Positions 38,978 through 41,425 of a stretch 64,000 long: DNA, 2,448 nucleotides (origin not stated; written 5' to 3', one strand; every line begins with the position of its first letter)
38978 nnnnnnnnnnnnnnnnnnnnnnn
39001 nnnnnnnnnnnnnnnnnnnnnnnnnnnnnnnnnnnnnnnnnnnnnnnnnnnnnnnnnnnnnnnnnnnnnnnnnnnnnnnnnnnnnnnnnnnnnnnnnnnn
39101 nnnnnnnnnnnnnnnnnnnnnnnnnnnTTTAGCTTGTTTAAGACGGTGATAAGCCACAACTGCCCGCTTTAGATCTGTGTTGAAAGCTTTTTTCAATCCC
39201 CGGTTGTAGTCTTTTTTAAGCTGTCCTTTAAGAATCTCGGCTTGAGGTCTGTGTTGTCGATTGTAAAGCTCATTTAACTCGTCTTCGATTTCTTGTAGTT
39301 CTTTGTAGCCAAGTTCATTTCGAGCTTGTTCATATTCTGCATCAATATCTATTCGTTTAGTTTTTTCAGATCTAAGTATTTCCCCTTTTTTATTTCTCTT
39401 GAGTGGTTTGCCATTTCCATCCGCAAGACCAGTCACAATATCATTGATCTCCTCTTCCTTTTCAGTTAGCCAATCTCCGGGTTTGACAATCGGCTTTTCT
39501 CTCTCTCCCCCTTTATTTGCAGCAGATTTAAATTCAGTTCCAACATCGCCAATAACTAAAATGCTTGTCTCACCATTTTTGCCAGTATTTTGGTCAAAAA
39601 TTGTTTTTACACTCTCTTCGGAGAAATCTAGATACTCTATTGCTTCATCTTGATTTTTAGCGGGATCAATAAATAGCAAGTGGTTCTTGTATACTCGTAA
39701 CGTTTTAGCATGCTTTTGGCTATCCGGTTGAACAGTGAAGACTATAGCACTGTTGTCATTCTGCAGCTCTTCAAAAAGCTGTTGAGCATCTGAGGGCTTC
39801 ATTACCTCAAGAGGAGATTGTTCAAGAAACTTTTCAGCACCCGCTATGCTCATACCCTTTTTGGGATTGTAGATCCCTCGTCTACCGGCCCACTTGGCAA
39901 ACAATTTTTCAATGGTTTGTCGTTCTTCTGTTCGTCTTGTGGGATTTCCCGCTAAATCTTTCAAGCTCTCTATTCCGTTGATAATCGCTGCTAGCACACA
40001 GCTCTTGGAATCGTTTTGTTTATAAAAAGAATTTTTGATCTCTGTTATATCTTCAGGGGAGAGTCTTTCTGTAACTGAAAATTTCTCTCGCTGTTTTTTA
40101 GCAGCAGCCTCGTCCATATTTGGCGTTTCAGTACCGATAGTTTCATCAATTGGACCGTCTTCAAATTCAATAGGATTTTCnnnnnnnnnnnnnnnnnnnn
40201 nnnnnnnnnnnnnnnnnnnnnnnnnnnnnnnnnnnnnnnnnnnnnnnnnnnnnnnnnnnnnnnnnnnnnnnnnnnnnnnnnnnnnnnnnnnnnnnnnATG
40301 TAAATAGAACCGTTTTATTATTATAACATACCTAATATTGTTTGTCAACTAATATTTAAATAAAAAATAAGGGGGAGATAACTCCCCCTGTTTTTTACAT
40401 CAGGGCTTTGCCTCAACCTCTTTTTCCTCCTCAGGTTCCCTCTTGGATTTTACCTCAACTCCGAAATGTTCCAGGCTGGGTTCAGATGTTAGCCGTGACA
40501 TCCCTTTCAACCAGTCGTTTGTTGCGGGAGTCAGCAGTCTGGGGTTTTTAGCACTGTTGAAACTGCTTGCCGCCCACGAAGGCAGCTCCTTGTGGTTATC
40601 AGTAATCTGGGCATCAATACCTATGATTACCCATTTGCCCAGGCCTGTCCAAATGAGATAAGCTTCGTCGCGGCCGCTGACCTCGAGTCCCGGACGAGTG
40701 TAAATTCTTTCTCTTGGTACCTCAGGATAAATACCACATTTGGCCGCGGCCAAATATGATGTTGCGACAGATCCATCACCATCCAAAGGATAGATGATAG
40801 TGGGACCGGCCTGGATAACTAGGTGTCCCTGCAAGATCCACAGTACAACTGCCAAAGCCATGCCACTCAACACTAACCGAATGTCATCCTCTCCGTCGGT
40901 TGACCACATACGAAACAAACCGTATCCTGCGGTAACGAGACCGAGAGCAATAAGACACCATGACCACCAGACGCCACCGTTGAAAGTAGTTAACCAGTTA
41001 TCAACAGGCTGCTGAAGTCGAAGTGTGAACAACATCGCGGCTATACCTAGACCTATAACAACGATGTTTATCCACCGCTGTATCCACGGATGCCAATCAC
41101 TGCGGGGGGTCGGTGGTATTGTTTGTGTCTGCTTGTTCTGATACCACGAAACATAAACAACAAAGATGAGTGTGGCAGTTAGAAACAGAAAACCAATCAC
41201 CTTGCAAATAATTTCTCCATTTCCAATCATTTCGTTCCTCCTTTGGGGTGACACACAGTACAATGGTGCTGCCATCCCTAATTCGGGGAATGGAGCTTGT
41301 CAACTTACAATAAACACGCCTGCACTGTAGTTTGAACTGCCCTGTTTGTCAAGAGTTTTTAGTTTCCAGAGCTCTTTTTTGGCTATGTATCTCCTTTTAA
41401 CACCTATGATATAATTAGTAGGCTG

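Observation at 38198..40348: Orphan 699-aa charged protein with a papain-like Cys...His...Asp layout behind a perfect consensus promoter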

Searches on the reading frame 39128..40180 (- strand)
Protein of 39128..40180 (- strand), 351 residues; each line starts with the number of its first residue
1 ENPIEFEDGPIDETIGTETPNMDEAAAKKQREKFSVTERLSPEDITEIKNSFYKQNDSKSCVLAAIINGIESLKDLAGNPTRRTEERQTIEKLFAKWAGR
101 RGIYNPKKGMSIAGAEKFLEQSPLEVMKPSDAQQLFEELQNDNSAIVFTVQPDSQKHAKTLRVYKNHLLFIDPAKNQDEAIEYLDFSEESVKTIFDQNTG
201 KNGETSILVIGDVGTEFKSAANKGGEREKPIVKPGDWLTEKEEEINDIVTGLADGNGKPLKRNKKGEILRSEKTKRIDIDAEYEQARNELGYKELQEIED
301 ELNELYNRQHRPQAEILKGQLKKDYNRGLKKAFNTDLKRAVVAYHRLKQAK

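Call 17: find_homologous_proteins(query=A2, max_evalue=0.01)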
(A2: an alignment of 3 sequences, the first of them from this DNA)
Query A2 (3 sequences): 8000 candidates shared short words with the query, none scored E <= 0.01.

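Call 21: search_solved_structures(query=A2, max_evalue=10, show_alignments=3)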
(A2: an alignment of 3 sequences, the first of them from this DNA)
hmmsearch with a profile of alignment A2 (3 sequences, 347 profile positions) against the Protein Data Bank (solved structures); distinct sequences matched with E-value up to 10: 1.
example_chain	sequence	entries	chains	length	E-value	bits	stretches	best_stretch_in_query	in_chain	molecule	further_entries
5hzp_C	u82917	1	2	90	0.32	13.3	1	234-294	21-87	M protein, serotype 49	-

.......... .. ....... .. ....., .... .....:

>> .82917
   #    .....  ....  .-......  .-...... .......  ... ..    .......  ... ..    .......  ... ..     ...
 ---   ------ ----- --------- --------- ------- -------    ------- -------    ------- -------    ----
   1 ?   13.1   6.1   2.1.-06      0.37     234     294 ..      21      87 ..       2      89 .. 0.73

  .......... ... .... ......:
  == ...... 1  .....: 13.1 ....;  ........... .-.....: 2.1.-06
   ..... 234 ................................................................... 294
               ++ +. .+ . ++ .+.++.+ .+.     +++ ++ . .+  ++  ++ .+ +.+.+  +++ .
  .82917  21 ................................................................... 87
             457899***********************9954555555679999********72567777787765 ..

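Call 26: search_protein_representatives(alignment_id=A2)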
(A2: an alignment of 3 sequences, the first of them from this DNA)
Query: 3 sequences, 347 profile positions. Proteins with E-value up to 0.001 (for the whole library): 11; up to 1e-10: 7; up to 1e-30: 6. The best 11 are listed.
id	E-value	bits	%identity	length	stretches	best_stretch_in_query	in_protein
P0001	3.3e-176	601.9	-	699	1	1-347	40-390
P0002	9.0e-165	564.4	-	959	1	1-347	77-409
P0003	4.5e-164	562.0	-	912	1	1-347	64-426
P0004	2.7e-41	158.3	-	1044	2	11-250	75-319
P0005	1.3e-33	133.0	-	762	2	218-346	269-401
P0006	1.0e-30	123.5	-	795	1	43-344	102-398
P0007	3.5e-24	102.0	-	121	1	212-332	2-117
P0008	7.1e-10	55.0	-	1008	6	237-305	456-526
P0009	2.0e-06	43.6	-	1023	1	50-223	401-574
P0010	2.9e-04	36.5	-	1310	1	176-342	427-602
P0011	7.5e-04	35.1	-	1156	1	39-155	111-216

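Call 29: search_protein_families(library=pfam, proteins=[P0004, P0005, P0006, P0009, P0010, P0011], max_evalue=1)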
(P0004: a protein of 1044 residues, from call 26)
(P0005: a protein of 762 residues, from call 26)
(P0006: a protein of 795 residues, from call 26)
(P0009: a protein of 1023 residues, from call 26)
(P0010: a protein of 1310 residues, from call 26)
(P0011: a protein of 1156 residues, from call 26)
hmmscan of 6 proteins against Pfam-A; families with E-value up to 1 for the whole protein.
P0004 (1044 aa): 2 families
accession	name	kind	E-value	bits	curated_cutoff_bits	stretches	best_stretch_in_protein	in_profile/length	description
PF10869.13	DUF2666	-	0.00033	21.4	23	1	697-769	24-94/135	Domain of unknown function (DUF2666)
PF14278.11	TetR_C_8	-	0.0035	17.8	26.1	0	742-796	40-94/103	Transcriptional regulator C-terminal region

P0005 (762 aa): 2 families
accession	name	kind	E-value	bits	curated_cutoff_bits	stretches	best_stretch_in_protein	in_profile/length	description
PF20329.3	DUF6624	-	0.0031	17.4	27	1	672-725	13-65/173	Family of unknown function (DUF6624)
PF13529.12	Peptidase_C39_2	-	0.006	17.6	24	1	96-207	6-141/143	Peptidase_C39 like family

P0006 (795 aa): 2 families
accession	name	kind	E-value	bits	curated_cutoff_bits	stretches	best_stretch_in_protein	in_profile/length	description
PF13728.12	TraF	-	0.04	14.2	23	1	52-123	13-84/224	F plasmid transfer operon protein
PF13801.11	Metal_resist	-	0.29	11.8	29.2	0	320-352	32-61/125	Heavy-metal resistance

P0009 (1023 aa): 2 families
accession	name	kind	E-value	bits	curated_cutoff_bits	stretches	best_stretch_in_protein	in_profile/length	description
PF03449.20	GreA_GreB_N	-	0.068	13.8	24.5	1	785-806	44-65/71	Transcription elongation factor, N-terminal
PF03412.21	Peptidase_C39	-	0.11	12.8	22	1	404-473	5-65/133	Peptidase C39 family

P0010 (1310 aa): 2 families
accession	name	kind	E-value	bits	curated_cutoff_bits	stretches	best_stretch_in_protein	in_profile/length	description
PF20936.3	GCIP_C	-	0.02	15.7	36.2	0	524-581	42-99/106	Grap2 and cyclin-D-interacting, C-terminal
PF07996.16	T4SS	-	0.54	11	24.7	1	890-968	39-118/197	Type IV secretion system proteins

P0011 (1156 aa): 1 family
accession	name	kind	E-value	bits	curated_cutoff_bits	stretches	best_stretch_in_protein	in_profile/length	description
PF00149.33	Metallophos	-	0.0001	23.3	21.5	1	970-1111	50-161/191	Calcineurin-like phosphoesterase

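Call 37: find_encoding_contigs(protein=P0004, flank=8000, max_places=3)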
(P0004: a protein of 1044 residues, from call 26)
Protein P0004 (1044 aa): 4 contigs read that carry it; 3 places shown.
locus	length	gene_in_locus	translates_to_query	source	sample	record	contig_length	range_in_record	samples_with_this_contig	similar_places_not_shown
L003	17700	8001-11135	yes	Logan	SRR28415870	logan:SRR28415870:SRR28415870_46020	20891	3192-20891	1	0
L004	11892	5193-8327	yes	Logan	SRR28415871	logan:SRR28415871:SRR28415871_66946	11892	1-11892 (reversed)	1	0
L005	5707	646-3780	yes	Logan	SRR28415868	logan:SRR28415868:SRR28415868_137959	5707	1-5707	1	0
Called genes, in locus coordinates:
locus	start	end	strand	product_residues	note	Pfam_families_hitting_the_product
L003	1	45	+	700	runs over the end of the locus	PF00580:UvrD-helicase, PF13245:AAA_19, PF13604:AAA_30 (faint), PF01443:Viral_helicase1 (faint), PF13361:UvrD_C, PF13538:UvrD_C_2, PF21196:PcrA_UvrD_tudor (weak)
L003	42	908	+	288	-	PF00398:RrnaAD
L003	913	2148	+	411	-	PF01566:Nramp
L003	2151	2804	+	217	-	PF00590:TP_methylase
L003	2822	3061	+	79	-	-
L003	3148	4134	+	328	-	PF03734:YkuD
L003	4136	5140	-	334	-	PF00154:RecA_N, PF08423:Rad51, PF06745:ATPase (weak), PF01637:ATPase_2 (weak), PF13481:AAA_25 (faint), PF02283:CobU (weak), PF21096:RecA_C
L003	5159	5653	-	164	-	PF04461:YajQ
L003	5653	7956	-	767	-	PF13491:FtsK_4TM, PF17854:FtsK_alpha, PF01580:FtsK_SpoIIIE, PF01935:DUF87 (faint), PF09397:FtsK_gamma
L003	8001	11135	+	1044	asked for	-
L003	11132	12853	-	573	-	PF00753:Lactamase_B, PF23023:Anti-Pycsar_Apyc1 (faint), PF12706:Lactamase_B_2, PF22505:RNase_J_b_CASP, PF07521:RMMBL, PF17770:RNase_J_C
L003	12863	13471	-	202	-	PF03167:UDG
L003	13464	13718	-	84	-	-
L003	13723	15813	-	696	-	PF01138:RNase_PH, PF03725:RNase_PH_C, PF03726:PNPase, PF01138:RNase_PH, PF00013:KH_1 (weak), PF00575:S1, PF23459:S1_RRP5 (weak)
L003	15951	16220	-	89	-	PF00312:Ribosomal_S15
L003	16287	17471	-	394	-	PF01368:DHH, PF02272:DHHA1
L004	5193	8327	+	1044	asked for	-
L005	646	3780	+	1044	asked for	-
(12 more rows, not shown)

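Call 38: find_encoding_contigs(protein=P0005, flank=8000, max_places=3)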
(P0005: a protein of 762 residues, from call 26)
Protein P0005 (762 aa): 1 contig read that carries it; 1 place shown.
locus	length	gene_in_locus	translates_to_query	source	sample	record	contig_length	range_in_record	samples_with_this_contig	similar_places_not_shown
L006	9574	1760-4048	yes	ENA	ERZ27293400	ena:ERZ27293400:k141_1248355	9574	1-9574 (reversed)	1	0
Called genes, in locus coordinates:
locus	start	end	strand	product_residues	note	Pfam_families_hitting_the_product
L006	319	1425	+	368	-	-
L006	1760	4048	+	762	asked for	-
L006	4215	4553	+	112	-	PF18908:DUF5663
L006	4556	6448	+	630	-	-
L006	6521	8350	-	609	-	PF00753:Lactamase_B, PF23023:Anti-Pycsar_Apyc1 (faint), PF12706:Lactamase_B_2, PF22505:RNase_J_b_CASP, PF07521:RMMBL, PF17770:RNase_J_C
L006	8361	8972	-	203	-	PF03167:UDG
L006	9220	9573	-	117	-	?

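Call 45: find_encoding_contigs(protein=P0009, flank=8000, max_places=2)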
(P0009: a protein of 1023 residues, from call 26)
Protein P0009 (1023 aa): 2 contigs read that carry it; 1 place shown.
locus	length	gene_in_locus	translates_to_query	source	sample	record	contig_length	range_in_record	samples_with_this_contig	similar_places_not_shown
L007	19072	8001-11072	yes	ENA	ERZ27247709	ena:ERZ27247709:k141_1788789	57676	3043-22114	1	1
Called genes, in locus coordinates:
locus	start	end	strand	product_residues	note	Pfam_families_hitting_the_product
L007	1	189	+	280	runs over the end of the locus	PF00398:RrnaAD, PF13649:Methyltransf_25 (faint)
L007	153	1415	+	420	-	PF01566:Nramp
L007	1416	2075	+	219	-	PF00590:TP_methylase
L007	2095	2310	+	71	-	-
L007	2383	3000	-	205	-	-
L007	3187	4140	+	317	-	PF03734:YkuD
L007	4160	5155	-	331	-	PF00154:RecA_N, PF08423:Rad51, PF06745:ATPase (weak), PF01637:ATPase_2 (weak), PF27531:MT3502_N (faint), PF02283:CobU (weak), PF21096:RecA_C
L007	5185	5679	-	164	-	PF04461:YajQ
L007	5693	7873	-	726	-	PF13491:FtsK_4TM, PF17854:FtsK_alpha, PF01580:FtsK_SpoIIIE, PF09397:FtsK_gamma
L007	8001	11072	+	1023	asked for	-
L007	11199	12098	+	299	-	-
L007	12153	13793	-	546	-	PF00753:Lactamase_B, PF12706:Lactamase_B_2, PF22505:RNase_J_b_CASP, PF07521:RMMBL, PF17770:RNase_J_C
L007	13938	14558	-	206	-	PF03167:UDG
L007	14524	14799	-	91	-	-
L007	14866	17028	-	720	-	PF01138:RNase_PH, PF03725:RNase_PH_C, PF03726:PNPase, PF01138:RNase_PH, PF00575:S1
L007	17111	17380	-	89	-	PF00312:Ribosomal_S15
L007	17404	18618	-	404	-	PF01368:DHH, PF02272:DHHA1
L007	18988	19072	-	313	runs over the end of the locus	PF06144:DNA_pol3_delta (weak), PF21694:DNA_pol3_delta_C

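Call 46: find_encoding_contigs(protein=P0011, flank=8000, max_places=2)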
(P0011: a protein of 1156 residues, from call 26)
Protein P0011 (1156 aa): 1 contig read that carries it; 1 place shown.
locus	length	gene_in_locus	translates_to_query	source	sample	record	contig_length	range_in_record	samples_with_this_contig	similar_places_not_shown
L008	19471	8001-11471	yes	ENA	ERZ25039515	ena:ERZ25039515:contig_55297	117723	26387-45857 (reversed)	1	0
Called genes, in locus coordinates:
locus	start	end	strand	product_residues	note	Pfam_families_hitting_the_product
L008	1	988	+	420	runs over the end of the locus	PF01566:Nramp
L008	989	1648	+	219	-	PF00590:TP_methylase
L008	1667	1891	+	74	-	-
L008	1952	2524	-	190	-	-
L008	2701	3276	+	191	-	-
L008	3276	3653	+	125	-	PF03734:YkuD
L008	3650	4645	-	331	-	PF00154:RecA_N, PF08423:Rad51, PF06745:ATPase (weak), PF01637:ATPase_2 (weak), PF27531:MT3502_N (weak), PF02283:CobU (weak), PF21096:RecA_C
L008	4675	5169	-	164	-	PF04461:YajQ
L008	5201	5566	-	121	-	PF05635:23S_rRNA_IVP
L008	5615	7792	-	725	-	PF13491:FtsK_4TM, PF17854:FtsK_alpha, PF01580:FtsK_SpoIIIE, PF09397:FtsK_gamma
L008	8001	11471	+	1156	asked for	-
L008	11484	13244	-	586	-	PF00753:Lactamase_B, PF12706:Lactamase_B_2 (weak), PF22505:RNase_J_b_CASP, PF07521:RMMBL, PF17770:RNase_J_C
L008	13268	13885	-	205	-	PF03167:UDG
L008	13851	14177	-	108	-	PF13240:Zn_Ribbon_1 (weak)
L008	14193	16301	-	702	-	PF01138:RNase_PH, PF03725:RNase_PH_C, PF03726:PNPase, PF01138:RNase_PH, PF00013:KH_1 (faint), PF00575:S1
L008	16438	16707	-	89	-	PF00312:Ribosomal_S15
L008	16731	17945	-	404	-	PF01368:DHH, PF02272:DHHA1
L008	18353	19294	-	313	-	PF06144:DNA_pol3_delta (weak), PF21694:DNA_pol3_delta_C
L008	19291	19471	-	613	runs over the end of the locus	PF12229:PG_binding_4 (faint), PF04294:VanW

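Call 69: find_encoding_contigs(protein=P0010, flank=8000, max_places=2)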
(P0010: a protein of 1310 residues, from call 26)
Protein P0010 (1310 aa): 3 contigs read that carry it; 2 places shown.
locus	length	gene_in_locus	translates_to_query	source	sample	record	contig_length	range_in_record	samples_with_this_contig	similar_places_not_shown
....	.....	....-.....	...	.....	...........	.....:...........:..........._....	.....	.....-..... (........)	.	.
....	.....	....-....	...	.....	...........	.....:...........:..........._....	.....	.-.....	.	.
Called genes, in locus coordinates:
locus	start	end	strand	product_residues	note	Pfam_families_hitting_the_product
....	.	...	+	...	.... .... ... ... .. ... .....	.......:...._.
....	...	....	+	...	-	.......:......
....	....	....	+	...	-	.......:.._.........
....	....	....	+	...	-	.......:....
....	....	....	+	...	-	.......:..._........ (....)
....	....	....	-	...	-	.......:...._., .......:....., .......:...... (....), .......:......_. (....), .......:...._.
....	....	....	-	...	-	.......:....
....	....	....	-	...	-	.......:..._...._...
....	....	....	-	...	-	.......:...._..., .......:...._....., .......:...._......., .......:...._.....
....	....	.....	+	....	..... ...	-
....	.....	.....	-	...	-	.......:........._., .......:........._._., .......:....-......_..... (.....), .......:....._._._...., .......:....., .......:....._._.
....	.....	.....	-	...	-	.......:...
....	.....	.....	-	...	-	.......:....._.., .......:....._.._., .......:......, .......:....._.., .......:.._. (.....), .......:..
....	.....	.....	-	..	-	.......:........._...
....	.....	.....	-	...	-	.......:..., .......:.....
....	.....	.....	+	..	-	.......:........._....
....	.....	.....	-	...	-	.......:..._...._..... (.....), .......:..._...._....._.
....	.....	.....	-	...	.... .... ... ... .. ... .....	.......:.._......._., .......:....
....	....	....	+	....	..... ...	-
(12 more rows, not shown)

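Call 70: find_encoding_contigs(protein=P0008, flank=6000, max_places=2)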
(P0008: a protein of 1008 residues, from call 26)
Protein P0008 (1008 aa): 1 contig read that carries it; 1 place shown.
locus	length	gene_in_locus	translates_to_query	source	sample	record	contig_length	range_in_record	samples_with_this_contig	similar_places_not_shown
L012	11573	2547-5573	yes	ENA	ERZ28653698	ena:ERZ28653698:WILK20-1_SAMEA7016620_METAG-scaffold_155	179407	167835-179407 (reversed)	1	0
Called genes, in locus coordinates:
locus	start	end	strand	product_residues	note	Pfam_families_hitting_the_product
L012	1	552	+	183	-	?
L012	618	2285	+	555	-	PF25887:HB_LcnD (faint)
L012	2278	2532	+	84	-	-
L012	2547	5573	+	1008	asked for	PF17351:DUF5380 (faint), PF17285:PRMT5_TIM (faint), PF02120:Flg_hook (faint)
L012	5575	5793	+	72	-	-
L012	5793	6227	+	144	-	PF02536:mTERF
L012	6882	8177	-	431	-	PF01943:Polysacc_synt, PF01554:MatE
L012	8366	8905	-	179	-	-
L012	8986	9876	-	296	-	PF04383:KilA-N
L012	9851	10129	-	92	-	PF01381:HTH_3, PF12844:HTH_19 (weak)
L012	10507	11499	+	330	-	PF10555:MraY_sig1 (weak), PF00953:Glycos_transf_4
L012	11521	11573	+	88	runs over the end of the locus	PF07873:YabP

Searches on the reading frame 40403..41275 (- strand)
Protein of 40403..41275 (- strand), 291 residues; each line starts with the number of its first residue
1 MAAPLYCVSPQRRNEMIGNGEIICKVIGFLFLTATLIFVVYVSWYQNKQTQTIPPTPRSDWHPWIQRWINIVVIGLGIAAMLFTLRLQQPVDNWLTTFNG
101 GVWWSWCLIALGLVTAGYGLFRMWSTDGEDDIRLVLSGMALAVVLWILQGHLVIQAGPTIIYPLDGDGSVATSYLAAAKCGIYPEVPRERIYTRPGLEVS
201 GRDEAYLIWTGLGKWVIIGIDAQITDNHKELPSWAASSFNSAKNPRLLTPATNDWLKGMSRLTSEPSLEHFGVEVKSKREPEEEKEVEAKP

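Call 4: search_protein_families(library=pfam, proteins=[window:40403-41275:-], max_evalue=10)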
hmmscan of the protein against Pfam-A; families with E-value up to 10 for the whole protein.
window:40403-41275:- (291 aa): 7 families
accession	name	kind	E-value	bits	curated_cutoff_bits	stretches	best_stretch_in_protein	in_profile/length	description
PF09930.14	DUF2162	-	0.0021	18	34.4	1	67-130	29-92/223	Predicted transporter (DUF2162)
PF00654.25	Voltage_CLC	-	0.033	13.8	24.8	1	27-148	126-246/346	Voltage gated chloride channel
PF11992.13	TgpA_N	-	0.057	12.8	30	1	95-149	11-67/333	TgpA N-terminal domain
PF07695.17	7TMR-DISM_7TM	-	0.13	12.6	29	1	32-146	35-139/205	7TM diverse intracellular signalling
PF25612.1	DUF7940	-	0.27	12.3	27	1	51-83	29-61/63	Family of unknown function (DUF7940)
PF02656.20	DUF202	-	1.4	9.8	23.4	2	68-126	13-65/68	Domain of unknown function (DUF202)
PF07331.16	TctB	-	1.8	9.2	29.1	0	27-124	36-131/137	Tripartite tricarboxylate transporter TctB family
